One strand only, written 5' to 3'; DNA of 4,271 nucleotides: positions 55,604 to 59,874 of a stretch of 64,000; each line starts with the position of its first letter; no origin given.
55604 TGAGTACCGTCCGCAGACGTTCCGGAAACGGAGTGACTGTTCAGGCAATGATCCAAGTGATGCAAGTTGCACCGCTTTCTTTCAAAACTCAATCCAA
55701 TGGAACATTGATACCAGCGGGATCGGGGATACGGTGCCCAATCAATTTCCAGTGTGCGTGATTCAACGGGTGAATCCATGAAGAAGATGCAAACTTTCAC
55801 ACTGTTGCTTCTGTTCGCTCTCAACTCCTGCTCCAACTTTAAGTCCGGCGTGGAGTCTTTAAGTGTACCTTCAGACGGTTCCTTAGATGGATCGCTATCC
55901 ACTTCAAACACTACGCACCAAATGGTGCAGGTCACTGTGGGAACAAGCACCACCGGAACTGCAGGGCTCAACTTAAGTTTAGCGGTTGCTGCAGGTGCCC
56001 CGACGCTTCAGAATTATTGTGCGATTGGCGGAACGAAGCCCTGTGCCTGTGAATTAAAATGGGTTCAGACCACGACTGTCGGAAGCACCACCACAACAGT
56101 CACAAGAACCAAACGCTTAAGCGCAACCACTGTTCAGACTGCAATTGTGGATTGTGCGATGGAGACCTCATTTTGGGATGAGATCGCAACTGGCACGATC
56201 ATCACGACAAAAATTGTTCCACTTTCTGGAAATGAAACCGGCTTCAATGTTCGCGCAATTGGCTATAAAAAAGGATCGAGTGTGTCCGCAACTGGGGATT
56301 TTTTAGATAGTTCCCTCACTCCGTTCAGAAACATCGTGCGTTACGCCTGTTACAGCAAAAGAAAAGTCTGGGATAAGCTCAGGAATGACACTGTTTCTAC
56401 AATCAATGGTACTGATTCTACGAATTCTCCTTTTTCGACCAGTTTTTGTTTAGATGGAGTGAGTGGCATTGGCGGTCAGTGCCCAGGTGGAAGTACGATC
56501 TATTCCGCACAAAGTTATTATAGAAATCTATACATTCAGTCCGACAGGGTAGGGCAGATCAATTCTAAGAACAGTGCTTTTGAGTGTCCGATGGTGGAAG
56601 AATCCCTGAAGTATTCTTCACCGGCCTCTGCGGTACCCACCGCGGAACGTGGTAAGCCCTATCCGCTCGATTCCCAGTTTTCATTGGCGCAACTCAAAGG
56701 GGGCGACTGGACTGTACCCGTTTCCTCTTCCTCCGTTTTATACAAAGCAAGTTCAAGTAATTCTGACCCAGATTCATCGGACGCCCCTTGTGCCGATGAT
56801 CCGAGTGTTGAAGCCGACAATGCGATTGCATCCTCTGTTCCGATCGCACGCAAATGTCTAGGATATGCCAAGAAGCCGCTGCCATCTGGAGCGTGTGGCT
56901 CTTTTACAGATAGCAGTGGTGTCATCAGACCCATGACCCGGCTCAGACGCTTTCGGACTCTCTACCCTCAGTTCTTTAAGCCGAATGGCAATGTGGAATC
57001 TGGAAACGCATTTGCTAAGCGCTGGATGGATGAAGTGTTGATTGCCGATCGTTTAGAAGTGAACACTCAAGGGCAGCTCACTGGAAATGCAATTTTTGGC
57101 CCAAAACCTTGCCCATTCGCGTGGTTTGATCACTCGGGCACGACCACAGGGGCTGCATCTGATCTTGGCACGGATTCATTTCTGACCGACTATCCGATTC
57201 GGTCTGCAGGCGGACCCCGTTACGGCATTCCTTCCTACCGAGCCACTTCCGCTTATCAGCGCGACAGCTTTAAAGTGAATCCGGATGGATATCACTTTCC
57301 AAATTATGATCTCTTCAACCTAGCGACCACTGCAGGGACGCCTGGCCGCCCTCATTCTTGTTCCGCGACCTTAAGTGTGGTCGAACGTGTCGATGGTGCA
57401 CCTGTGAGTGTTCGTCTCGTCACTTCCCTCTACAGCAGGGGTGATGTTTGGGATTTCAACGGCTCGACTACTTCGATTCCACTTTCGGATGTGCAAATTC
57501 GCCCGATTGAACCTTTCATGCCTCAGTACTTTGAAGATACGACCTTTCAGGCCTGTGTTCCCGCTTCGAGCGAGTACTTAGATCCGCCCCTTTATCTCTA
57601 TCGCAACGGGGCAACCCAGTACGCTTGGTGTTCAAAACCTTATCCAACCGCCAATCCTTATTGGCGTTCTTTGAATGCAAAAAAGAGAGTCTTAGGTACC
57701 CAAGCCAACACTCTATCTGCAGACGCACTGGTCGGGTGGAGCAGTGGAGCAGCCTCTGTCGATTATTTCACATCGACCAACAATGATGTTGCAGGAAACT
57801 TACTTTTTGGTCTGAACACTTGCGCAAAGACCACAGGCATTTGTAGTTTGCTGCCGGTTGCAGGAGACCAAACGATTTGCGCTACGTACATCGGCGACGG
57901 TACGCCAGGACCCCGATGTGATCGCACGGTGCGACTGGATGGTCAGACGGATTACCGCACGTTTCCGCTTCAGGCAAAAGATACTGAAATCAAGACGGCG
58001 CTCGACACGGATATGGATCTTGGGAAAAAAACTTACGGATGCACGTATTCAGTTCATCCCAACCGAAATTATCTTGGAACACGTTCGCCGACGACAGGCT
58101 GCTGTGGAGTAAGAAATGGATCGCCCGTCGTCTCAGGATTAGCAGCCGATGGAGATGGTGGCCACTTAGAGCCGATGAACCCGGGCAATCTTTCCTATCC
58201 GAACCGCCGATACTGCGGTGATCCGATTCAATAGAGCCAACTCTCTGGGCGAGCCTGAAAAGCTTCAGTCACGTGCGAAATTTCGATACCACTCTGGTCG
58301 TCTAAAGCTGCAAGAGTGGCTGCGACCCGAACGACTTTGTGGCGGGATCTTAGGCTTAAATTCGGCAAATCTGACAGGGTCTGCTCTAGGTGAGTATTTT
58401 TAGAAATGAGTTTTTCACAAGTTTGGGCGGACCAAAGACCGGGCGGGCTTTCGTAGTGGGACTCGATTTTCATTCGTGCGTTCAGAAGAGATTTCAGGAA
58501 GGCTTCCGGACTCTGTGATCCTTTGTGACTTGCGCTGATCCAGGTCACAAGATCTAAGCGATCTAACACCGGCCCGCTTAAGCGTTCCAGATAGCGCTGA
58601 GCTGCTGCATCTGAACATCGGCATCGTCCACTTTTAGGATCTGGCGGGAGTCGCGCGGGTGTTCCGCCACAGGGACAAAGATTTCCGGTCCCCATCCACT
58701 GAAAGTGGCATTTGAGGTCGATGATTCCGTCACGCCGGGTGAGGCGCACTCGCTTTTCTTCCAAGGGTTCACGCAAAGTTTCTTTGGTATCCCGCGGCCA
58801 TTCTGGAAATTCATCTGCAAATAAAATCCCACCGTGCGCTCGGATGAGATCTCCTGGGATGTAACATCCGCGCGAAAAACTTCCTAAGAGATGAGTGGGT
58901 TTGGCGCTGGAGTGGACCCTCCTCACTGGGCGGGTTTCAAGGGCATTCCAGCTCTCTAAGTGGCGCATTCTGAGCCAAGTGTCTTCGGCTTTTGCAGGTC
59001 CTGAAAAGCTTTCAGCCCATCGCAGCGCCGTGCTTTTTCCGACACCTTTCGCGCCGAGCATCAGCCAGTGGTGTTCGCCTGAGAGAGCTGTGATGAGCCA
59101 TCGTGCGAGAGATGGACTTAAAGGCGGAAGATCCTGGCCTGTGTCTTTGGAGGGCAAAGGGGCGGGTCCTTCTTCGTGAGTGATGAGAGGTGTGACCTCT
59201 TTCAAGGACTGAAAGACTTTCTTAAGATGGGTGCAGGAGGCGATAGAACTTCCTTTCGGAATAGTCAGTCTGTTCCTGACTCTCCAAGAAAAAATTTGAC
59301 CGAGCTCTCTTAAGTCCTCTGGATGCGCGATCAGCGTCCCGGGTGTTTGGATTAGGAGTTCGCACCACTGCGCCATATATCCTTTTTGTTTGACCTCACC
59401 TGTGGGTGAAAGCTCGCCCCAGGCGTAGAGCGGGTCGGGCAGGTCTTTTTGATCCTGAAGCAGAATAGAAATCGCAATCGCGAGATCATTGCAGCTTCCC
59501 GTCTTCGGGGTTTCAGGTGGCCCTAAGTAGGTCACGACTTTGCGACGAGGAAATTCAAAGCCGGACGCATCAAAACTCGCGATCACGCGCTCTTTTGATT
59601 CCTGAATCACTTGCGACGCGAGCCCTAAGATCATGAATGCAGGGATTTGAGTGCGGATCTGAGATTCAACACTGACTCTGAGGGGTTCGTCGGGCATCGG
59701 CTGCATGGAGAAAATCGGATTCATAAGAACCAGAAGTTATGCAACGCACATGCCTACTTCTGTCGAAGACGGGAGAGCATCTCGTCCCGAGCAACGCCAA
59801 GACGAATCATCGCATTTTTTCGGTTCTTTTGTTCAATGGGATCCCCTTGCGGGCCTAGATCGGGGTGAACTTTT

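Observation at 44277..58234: Candidate uncharacterised envelope system: 12 contiguous exported proteins with five CxxCH motifs, two barrels and four paralogous lipoproteins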

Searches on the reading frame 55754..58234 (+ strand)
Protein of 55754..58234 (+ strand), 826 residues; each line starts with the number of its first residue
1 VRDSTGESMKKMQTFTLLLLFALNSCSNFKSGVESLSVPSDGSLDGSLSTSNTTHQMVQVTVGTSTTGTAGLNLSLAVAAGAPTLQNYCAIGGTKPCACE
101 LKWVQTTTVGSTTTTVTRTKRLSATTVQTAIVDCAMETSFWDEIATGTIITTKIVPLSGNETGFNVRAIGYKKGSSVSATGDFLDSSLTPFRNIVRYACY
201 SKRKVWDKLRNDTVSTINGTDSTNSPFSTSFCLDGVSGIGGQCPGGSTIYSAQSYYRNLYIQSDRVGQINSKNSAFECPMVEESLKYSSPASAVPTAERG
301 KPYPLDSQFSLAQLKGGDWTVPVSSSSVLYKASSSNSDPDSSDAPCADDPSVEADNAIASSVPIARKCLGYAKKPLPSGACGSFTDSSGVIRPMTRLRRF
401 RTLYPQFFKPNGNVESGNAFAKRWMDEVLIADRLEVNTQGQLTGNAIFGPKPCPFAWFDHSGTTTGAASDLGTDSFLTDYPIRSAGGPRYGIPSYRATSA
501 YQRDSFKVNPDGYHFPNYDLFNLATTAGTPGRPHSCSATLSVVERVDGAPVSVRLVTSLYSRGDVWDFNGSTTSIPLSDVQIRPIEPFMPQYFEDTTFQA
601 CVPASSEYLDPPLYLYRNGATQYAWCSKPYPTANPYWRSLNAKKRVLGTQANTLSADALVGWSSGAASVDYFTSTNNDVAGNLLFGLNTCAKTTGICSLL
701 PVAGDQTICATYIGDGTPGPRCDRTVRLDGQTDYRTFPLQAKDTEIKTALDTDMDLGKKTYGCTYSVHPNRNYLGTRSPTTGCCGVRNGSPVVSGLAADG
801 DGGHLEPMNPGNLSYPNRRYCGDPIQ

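Call 4: search_protein_families(library=pfam, max_evalue=0.1, proteins=[window:55754-58234:+])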
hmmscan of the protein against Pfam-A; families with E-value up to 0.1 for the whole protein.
window:55754-58234:+ (826 aa): 0 families

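Call 6: search_protein_families(library=ncbifam, max_evalue=0.1, proteins=[window:55754-58234:+])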
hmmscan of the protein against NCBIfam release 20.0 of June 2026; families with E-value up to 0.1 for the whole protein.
window:55754-58234:+ (826 aa): 0 families

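Call 76: search_solved_structures(query=window:55778-58234:+, max_evalue=1)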
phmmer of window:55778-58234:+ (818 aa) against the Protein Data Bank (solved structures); distinct sequences matched with E-value up to 1: 3.
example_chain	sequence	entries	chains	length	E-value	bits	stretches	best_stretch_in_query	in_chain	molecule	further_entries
9izl_A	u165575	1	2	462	0.37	12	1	644-696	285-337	Pantetheinase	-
7slv_A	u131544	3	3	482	0.39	11.9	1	644-696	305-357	Pantetheinase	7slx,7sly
4cyf_A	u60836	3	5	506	0.42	11.8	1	644-696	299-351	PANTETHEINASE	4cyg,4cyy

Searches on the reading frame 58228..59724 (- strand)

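Call 6: search_protein_families(library=ncbifam, max_evalue=0.1, proteins=[window:58228-59724:-])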
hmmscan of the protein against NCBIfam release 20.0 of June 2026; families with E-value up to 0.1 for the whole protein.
window:58228-59724:- (498 aa): 2 families
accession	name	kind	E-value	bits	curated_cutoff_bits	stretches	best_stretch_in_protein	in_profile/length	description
TIGR00368.1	TIGR00368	hypoth_equivalog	4.2e-53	180.6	362.4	1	8-492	5-499/499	YifB family Mg chelatase-like AAA ATPase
NF007365.0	PRK09862.1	equivalog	7.1e-36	123.8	530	2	215-492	208-492/506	YifB family Mg chelatase-like AAA ATPase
